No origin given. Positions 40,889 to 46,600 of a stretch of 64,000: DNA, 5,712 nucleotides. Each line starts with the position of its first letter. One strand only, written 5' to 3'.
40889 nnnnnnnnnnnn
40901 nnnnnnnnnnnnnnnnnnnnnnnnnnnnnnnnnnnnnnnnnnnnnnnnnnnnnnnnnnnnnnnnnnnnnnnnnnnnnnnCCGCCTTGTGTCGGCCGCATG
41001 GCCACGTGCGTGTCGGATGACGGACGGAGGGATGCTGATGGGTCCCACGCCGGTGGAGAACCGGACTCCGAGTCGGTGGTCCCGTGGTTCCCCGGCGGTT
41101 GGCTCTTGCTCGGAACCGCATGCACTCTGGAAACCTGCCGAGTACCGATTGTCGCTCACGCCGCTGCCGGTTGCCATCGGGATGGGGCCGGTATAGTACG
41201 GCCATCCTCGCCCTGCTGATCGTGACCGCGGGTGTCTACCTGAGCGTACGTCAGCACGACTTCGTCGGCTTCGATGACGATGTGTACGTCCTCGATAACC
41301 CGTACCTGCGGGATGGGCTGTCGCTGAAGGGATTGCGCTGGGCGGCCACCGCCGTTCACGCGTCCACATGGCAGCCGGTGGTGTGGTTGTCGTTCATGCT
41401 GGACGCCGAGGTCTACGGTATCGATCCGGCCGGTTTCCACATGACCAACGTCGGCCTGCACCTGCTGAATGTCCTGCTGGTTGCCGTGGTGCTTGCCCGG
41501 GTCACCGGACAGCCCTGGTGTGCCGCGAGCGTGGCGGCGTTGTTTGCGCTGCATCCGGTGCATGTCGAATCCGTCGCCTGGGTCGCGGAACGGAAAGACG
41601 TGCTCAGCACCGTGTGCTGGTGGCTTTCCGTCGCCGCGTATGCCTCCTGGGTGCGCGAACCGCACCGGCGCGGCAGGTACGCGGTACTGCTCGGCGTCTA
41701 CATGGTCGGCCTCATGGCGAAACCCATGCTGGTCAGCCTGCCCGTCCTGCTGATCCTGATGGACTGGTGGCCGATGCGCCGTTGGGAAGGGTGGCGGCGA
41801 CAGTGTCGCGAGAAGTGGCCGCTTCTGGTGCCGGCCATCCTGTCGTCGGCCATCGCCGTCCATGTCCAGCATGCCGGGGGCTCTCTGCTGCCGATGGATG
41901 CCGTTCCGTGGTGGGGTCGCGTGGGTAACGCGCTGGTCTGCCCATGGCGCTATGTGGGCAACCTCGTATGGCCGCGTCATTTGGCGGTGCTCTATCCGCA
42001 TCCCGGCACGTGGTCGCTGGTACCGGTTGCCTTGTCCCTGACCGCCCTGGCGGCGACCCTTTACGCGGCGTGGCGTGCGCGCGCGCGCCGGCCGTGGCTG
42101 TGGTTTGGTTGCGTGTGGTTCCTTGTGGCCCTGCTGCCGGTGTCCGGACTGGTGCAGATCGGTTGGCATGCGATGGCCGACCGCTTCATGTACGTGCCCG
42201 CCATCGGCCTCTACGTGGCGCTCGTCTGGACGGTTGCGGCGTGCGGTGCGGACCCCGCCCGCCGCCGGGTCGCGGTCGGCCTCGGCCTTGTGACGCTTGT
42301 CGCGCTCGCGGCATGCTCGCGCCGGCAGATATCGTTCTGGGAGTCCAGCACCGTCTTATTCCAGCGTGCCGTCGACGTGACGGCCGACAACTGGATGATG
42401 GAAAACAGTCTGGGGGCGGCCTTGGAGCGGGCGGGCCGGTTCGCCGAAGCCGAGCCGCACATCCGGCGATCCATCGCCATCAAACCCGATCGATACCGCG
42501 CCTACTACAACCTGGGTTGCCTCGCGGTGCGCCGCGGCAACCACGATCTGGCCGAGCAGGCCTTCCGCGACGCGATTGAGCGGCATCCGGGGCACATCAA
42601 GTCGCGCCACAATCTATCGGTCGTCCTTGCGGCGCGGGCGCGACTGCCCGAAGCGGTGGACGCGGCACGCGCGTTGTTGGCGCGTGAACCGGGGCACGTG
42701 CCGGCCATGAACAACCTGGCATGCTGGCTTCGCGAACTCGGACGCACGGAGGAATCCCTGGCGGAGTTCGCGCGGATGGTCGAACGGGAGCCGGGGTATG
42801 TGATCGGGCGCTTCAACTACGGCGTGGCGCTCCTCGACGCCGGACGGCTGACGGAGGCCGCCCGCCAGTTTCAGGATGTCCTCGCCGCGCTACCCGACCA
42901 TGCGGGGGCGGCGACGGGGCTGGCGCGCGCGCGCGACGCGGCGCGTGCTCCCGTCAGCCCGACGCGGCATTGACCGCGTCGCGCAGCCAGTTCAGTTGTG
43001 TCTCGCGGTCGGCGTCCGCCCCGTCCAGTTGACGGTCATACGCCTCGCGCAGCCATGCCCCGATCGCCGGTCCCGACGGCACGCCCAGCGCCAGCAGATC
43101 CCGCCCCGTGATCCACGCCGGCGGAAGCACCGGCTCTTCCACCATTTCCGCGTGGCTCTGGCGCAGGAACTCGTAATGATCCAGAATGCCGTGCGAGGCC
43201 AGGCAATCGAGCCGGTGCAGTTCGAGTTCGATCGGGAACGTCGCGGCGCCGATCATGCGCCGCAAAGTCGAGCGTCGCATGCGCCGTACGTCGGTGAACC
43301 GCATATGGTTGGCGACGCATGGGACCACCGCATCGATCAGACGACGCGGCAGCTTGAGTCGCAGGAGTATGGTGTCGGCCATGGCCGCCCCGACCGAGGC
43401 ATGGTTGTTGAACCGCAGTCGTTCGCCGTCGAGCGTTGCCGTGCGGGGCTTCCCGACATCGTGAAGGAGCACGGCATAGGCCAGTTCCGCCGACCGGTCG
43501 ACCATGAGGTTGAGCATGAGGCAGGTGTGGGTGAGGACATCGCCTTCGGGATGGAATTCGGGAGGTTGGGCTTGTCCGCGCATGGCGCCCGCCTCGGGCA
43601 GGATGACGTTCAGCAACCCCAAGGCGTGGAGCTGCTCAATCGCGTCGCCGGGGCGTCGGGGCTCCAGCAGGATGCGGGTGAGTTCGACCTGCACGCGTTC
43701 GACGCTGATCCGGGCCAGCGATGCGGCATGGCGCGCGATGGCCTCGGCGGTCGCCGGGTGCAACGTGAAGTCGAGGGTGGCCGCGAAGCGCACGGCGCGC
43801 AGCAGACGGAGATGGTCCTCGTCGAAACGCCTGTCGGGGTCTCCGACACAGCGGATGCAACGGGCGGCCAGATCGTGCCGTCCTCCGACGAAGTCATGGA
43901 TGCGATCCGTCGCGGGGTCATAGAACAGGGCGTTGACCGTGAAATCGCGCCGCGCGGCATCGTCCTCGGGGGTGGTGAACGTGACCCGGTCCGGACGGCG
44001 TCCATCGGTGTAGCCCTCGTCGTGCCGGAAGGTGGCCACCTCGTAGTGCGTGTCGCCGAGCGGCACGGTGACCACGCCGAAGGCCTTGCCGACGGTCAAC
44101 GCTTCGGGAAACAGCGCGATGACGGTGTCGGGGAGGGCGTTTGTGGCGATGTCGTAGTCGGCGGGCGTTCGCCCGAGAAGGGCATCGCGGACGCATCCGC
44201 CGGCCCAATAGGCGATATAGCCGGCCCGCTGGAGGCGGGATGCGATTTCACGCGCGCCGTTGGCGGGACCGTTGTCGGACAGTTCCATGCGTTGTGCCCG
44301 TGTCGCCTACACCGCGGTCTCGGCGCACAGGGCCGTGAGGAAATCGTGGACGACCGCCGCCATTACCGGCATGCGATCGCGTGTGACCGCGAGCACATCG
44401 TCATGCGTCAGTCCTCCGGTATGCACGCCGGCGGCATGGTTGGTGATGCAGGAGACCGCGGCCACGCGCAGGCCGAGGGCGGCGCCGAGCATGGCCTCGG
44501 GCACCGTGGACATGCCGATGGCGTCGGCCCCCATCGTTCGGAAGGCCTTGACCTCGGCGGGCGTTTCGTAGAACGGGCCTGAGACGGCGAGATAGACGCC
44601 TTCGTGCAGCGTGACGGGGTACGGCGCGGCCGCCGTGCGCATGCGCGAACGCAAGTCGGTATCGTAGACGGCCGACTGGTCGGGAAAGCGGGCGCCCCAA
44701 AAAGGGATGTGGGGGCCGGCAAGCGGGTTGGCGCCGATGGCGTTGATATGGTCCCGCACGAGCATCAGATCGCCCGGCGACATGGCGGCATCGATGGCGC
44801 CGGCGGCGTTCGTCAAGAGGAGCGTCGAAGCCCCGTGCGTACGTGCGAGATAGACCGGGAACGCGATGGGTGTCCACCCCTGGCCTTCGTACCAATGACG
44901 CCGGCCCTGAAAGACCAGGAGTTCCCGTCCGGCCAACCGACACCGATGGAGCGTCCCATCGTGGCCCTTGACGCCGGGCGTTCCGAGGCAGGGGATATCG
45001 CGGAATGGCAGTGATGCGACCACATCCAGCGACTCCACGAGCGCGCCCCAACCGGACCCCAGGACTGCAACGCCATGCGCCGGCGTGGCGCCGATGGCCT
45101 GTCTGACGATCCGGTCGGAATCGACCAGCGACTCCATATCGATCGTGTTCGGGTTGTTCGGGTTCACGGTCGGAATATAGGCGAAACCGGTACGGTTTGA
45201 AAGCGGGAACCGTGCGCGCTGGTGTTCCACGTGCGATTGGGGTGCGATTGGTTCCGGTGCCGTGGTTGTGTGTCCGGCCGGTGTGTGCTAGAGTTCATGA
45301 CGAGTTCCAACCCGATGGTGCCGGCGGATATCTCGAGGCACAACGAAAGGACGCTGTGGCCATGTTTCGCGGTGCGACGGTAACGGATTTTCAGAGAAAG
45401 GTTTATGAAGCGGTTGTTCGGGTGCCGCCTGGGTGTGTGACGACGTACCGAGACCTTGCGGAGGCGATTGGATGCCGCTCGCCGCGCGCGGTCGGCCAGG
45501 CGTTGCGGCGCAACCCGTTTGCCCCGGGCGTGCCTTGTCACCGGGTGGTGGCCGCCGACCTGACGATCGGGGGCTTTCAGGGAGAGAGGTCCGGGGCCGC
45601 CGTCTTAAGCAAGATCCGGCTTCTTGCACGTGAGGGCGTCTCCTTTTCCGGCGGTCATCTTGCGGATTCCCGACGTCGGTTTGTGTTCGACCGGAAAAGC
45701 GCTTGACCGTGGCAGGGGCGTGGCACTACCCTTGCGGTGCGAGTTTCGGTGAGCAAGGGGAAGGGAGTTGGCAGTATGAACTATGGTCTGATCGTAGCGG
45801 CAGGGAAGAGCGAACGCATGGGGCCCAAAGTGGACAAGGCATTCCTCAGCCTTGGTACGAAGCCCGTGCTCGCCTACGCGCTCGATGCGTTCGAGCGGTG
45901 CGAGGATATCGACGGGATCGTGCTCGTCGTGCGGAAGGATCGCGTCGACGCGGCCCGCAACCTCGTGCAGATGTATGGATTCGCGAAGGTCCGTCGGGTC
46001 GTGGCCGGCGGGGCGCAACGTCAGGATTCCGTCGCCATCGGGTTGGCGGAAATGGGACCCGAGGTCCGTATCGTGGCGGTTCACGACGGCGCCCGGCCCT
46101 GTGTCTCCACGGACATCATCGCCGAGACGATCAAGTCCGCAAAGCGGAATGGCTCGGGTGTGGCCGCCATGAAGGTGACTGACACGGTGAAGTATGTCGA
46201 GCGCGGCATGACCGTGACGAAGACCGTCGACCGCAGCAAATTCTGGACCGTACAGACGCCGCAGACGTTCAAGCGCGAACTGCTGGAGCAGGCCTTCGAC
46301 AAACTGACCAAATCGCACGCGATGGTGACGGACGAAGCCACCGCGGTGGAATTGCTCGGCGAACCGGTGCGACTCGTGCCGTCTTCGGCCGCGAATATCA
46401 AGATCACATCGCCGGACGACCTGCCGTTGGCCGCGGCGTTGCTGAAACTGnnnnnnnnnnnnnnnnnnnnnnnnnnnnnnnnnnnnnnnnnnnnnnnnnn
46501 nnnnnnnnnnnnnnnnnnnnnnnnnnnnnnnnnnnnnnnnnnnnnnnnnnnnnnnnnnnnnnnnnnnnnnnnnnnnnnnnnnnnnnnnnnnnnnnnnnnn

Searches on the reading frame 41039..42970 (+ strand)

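Call 19: search_protein_families(library=pfam, proteins=[window:41039-42970:+], max_evalue=0.001)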
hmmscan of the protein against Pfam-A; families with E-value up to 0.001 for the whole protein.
window:41039-42970:+ (644 aa): 14 families
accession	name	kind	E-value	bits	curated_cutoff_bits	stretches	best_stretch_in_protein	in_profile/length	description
PF13432.12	TPR_16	-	3.8e-22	78.8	32.7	3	459-518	4-63/65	Tetratricopeptide repeat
PF07719.23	TPR_2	-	2e-19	68.5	27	1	487-519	2-34/34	Tetratricopeptide repeat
PF13431.12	TPR_17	-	3.9e-17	61.5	24.4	0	476-507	3-34/34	Tetratricopeptide repeat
PF13424.12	TPR_12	-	1.1e-14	54.9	30.1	1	454-515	5-74/77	Tetratricopeptide repeat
PF13374.12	TPR_10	-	5.5e-13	48.9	27.5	0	556-581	4-29/42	Tetratricopeptide repeat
PF14559.12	TPR_19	-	1e-12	48.6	25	2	465-519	4-58/68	Tetratricopeptide repeat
PF00515.34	TPR_1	-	2.1e-12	46.7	27.8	1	487-518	2-33/34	Tetratricopeptide repeat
PF13428.12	TPR_14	-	6.5e-12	45.3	23.5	0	458-493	7-42/44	Tetratricopeptide repeat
PF13181.12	TPR_8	-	6e-11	42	25.7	1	486-515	1-30/34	Tetratricopeptide repeat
PF13174.12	TPR_6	-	7.9e-09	36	26.3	0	488-518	2-32/33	Tetratricopeptide repeat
PF24575.1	TPR_Slam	-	9.7e-07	29.6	35.2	0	561-611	54-104/104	Surface lipoprotein assembly modifier, N-terminal TPR repeats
PF13176.12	TPR_7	-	3.4e-06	27.2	27.9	0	488-519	1-34/36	Tetratricopeptide repeat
PF13371.12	TPR_9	-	4.8e-05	23.7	35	0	460-522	3-61/73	Tetratricopeptide repeat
PF23914.1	TPR_CcmH_CycH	-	0.00024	21.4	42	1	475-582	39-149/158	Cytochrome c-type biogenesis protein H TPR domain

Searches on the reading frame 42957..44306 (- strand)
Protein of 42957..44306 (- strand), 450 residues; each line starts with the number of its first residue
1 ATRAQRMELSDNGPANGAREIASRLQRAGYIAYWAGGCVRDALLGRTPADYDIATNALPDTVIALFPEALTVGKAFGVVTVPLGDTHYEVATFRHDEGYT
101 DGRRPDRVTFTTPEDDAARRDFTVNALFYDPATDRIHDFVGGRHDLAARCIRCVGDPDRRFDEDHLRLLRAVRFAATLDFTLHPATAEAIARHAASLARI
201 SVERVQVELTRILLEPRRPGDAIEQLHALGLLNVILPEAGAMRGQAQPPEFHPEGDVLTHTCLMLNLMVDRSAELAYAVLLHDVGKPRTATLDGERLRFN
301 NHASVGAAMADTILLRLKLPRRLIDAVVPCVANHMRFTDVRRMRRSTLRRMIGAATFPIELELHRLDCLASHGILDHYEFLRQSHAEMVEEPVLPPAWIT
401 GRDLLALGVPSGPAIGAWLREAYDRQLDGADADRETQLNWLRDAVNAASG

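Call 19: search_protein_families(library=pfam, proteins=[window:42957-44306:-], max_evalue=0.001)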
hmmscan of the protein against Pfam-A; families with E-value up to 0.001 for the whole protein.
window:42957-44306:- (450 aa): 3 families
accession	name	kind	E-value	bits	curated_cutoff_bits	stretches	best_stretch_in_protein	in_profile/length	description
PF01743.26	PolyA_pol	-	9.9e-37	126.5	23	1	32-152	1-126/126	Poly A polymerase head domain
PF12627.12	PolyA_pol_RNAbd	-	1.6e-15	57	22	1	179-239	1-60/64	Probable RNA and SrmB- binding site of polymerase A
PF01966.28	HD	-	2.4e-06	28.2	22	1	272-344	24-98/116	HD domain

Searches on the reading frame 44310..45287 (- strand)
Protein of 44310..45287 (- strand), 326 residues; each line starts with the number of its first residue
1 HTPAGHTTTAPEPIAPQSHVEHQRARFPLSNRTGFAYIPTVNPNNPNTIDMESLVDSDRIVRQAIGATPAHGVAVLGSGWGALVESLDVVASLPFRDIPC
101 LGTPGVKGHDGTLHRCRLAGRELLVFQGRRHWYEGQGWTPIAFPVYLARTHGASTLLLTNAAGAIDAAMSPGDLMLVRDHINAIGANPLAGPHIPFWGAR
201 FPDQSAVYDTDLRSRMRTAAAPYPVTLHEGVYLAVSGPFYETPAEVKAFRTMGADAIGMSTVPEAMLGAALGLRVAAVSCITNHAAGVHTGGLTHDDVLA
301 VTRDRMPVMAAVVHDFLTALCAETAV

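Call 19: search_protein_families(library=pfam, proteins=[window:44310-45287:-], max_evalue=0.001)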
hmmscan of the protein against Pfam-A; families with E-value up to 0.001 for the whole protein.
window:44310-45287:- (326 aa): 1 family
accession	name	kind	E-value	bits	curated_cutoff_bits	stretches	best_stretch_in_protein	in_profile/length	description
PF01048.26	PNP_UDP_1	-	8.2e-45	153.5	25.1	1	85-317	10-232/233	Phosphorylase superfamily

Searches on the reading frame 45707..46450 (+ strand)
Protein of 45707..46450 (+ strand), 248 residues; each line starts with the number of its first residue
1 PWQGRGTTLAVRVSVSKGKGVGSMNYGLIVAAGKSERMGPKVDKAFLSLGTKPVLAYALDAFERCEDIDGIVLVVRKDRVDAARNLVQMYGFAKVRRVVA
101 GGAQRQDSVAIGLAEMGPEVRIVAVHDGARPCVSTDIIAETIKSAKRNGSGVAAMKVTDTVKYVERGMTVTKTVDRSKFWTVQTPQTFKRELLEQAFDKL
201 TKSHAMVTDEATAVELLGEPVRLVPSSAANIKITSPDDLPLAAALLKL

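Call 19: search_protein_families(library=pfam, proteins=[window:45707-46450:+], max_evalue=0.001)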
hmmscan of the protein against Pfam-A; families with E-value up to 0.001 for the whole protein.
window:45707-46450:+ (248 aa): 2 families
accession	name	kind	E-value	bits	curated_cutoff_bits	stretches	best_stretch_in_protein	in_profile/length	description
PF01128.25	IspD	-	6.7e-60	203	27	1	28-247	4-220/221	2-C-methyl-D-erythritol 4-phosphate cytidylyltransferase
PF12804.13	NTP_transf_3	-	2.9e-12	47.5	27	1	27-160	1-126/160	MobA-like NTP transferase domain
